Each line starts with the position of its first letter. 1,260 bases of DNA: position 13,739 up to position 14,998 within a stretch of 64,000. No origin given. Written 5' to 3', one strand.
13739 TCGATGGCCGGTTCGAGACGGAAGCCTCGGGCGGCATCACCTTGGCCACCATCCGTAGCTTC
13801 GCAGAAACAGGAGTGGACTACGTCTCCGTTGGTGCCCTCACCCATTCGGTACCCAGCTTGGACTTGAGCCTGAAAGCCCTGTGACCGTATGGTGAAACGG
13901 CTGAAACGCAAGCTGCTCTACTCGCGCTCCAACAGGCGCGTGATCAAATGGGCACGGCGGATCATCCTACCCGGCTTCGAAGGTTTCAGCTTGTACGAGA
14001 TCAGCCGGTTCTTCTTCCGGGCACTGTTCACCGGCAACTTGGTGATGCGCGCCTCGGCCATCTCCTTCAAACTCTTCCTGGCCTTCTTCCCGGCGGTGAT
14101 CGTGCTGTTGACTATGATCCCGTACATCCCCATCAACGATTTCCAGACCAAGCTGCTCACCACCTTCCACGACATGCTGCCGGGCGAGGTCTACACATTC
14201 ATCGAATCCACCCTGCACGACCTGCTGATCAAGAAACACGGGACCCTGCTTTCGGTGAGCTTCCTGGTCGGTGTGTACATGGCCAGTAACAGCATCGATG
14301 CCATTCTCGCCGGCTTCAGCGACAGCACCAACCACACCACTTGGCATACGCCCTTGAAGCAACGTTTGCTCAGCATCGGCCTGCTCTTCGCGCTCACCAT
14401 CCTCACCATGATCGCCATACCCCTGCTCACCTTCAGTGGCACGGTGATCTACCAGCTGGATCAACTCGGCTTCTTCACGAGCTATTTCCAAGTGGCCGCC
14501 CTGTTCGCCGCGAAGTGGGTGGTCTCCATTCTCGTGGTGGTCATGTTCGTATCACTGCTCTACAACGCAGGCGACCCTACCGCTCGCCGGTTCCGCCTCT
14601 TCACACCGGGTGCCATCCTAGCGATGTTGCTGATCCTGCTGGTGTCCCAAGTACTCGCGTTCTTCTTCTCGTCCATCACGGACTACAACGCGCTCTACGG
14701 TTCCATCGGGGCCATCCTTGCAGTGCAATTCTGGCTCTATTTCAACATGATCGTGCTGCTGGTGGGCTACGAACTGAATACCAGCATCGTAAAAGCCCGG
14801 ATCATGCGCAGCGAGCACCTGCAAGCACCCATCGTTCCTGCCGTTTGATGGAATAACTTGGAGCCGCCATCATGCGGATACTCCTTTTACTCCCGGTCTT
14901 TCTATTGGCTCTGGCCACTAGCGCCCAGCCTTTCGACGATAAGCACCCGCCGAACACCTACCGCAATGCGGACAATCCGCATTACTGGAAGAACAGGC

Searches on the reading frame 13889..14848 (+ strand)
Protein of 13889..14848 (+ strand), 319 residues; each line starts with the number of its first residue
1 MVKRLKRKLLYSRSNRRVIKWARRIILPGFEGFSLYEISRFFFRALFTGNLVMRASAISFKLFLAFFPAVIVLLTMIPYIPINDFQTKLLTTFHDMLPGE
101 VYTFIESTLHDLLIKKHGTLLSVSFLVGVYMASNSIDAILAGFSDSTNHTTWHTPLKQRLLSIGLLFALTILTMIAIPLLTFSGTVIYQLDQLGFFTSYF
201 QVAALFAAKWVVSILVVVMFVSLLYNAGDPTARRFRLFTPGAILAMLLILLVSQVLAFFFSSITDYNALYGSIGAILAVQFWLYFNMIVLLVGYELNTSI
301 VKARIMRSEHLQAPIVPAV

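Call 62: search_protein_families(library=pfam, proteins=[window:13889-14848:+], max_evalue=0.001)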
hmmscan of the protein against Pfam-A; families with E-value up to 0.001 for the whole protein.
window:13889-14848:+ (319 aa): 1 family
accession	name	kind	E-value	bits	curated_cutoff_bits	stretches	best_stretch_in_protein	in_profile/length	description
PF03631.20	Virul_fac_BrkB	-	2e-45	155.9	33.7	1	50-300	4-255/259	Virulence factor BrkB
